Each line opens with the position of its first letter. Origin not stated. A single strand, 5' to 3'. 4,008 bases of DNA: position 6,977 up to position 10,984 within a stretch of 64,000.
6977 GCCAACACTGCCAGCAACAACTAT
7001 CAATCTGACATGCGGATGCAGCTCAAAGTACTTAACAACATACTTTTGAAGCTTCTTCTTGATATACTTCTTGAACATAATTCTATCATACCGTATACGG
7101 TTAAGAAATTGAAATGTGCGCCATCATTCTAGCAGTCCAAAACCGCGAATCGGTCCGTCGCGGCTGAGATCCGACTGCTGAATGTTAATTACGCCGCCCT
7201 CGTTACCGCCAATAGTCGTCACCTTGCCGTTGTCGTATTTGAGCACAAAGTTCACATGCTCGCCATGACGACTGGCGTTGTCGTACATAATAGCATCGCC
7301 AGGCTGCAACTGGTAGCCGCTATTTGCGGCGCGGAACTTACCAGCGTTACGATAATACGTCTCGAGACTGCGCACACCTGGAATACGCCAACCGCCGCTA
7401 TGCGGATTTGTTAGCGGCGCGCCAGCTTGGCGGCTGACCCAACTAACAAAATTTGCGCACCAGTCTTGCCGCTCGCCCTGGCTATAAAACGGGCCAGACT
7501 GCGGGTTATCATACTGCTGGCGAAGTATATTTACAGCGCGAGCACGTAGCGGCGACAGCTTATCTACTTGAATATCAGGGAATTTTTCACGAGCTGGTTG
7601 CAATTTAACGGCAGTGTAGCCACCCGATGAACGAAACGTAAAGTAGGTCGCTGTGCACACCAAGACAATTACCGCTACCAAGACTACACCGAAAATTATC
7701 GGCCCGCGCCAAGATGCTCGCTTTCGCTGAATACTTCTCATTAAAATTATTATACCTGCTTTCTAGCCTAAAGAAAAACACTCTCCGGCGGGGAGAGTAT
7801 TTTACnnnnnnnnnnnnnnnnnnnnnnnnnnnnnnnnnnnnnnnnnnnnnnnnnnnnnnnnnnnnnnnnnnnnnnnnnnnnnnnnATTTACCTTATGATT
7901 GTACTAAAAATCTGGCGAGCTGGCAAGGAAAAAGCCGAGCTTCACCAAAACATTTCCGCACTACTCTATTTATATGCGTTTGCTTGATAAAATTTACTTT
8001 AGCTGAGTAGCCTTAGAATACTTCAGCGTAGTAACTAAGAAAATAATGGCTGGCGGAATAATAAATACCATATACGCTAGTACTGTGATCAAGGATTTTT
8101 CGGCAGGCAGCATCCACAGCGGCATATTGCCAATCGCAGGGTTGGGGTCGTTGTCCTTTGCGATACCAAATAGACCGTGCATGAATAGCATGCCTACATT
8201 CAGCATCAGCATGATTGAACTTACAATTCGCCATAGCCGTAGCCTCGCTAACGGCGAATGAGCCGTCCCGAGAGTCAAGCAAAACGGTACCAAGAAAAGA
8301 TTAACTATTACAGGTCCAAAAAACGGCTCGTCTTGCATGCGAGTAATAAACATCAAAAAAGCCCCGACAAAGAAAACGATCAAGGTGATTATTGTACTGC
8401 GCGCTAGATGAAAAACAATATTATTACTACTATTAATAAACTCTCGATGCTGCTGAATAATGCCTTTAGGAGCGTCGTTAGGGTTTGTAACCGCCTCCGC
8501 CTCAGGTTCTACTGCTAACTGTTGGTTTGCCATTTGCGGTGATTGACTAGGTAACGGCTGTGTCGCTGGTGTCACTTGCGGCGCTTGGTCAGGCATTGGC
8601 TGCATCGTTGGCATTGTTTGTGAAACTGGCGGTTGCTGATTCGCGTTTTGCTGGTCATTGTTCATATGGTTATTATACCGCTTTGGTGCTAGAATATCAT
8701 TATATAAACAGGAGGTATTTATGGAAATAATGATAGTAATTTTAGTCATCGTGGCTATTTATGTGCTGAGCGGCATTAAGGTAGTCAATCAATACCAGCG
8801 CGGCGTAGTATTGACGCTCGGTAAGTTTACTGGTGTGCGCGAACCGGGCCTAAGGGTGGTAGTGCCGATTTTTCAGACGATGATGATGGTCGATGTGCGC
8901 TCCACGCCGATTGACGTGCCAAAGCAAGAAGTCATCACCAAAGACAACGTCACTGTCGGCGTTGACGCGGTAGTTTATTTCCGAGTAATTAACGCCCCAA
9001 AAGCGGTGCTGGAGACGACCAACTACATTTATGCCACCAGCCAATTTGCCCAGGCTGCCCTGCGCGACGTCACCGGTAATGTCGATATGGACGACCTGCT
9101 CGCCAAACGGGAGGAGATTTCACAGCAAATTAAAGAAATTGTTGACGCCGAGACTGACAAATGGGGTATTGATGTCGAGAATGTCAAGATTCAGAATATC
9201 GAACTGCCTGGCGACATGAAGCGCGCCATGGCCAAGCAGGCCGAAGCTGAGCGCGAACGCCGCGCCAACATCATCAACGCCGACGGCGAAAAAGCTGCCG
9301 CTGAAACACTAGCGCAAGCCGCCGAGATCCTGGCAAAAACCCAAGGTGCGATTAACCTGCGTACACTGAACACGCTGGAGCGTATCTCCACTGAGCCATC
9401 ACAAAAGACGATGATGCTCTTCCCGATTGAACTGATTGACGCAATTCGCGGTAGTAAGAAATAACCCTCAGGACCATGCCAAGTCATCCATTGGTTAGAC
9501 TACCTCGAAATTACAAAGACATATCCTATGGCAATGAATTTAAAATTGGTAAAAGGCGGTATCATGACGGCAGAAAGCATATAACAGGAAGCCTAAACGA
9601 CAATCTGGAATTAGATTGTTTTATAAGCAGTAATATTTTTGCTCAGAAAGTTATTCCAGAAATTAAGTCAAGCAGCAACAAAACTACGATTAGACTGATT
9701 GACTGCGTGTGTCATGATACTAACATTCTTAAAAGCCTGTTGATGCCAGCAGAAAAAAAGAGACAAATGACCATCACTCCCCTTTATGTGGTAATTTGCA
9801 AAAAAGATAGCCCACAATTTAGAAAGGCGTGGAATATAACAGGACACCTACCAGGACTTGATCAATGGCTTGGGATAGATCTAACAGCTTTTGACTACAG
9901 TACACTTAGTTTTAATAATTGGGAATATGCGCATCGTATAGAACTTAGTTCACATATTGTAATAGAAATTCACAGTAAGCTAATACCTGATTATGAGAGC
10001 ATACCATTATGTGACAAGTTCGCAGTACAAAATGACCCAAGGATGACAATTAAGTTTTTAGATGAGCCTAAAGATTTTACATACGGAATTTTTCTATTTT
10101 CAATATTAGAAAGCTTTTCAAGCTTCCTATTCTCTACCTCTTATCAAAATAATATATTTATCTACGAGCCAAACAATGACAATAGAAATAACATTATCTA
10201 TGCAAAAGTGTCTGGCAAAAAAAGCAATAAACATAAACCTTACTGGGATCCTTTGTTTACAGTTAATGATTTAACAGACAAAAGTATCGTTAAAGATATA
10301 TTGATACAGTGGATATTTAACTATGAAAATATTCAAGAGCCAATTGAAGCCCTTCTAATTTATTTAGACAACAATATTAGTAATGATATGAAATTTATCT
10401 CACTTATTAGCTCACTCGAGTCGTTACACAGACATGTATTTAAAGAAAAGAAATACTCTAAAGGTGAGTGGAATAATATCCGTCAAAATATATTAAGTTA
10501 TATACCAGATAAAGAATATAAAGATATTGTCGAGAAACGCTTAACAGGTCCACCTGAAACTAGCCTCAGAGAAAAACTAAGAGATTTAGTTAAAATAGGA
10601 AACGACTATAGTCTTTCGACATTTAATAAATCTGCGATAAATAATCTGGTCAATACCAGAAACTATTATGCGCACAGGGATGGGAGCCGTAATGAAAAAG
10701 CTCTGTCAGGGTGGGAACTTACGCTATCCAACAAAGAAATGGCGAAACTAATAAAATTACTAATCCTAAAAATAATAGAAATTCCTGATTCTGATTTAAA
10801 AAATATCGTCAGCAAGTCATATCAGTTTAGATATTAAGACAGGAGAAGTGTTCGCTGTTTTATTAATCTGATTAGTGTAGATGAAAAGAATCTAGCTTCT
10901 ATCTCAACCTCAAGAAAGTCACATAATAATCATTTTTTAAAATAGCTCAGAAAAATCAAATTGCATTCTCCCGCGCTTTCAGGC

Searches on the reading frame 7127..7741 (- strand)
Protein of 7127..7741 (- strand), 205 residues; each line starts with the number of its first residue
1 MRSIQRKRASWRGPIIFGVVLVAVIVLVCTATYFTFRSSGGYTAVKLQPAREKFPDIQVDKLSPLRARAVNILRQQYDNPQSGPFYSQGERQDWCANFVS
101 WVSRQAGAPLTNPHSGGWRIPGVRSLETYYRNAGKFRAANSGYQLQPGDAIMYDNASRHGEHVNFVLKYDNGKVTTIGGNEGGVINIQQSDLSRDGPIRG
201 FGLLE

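Call 61: search_protein_families(library=pfam, max_evalue=0.001, proteins=[window:7127-7741:-])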
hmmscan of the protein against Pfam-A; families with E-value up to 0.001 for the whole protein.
window:7127-7741:- (205 aa): 1 family
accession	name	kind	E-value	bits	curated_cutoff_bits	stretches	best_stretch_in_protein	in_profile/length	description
PF05257.22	CHAP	-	1.7e-09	38.5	26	1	90-180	4-81/81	CHAP domain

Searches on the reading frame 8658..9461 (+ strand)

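Call 61: search_protein_families(library=pfam, max_evalue=0.001, proteins=[window:8658-9461:+])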
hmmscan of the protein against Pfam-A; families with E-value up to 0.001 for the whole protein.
window:8658-9461:+ (268 aa): 2 families
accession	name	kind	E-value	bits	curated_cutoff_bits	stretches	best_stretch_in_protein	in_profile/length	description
PF01145.31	Band_7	-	1.2e-43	149.6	23.6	1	41-212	1-176/176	SPFH domain / Band 7 family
PF13421.11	Band_7_1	-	1.1e-07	32.2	24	1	140-196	152-208/211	SPFH domain-Band 7 family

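Call 62: search_protein_families(library=padloc, max_evalue=0.001, proteins=[window:8658-9461:+])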
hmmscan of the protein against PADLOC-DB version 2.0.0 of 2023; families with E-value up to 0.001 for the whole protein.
window:8658-9461:+ (268 aa): 0 families

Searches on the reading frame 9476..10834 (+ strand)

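Call 61: search_protein_families(library=pfam, max_evalue=0.001, proteins=[window:9476-10834:+])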
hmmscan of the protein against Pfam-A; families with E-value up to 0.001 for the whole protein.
window:9476-10834:+ (453 aa): 1 family
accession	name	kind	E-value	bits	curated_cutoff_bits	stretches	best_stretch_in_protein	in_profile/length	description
PF18739.6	HEPN_Apea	-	2.5e-16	60.8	24.4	1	309-437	2-133/136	Apea-like HEPN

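Call 62: search_protein_families(library=padloc, max_evalue=0.001, proteins=[window:9476-10834:+])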
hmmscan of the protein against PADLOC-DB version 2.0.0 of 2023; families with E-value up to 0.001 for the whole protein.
window:9476-10834:+ (453 aa): 5 families
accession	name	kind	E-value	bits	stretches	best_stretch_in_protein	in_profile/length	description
PDLC01679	Cas13-ApeA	-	1.6e-26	91.3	1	270-442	14-186/187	Cas13-ApeA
PDLC05048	PDC-S58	-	4.2e-26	89.9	1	224-450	218-445/461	-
PDLC05046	PDC-S58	-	9.3e-23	78.6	1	71-448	64-435/452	-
PDLC01680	Cas13-ApeA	-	3.8e-21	73.8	1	272-436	10-175/175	Cas13-ApeA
PDLC05047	PDC-S58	-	9.2e-10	36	1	269-431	270-432/465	-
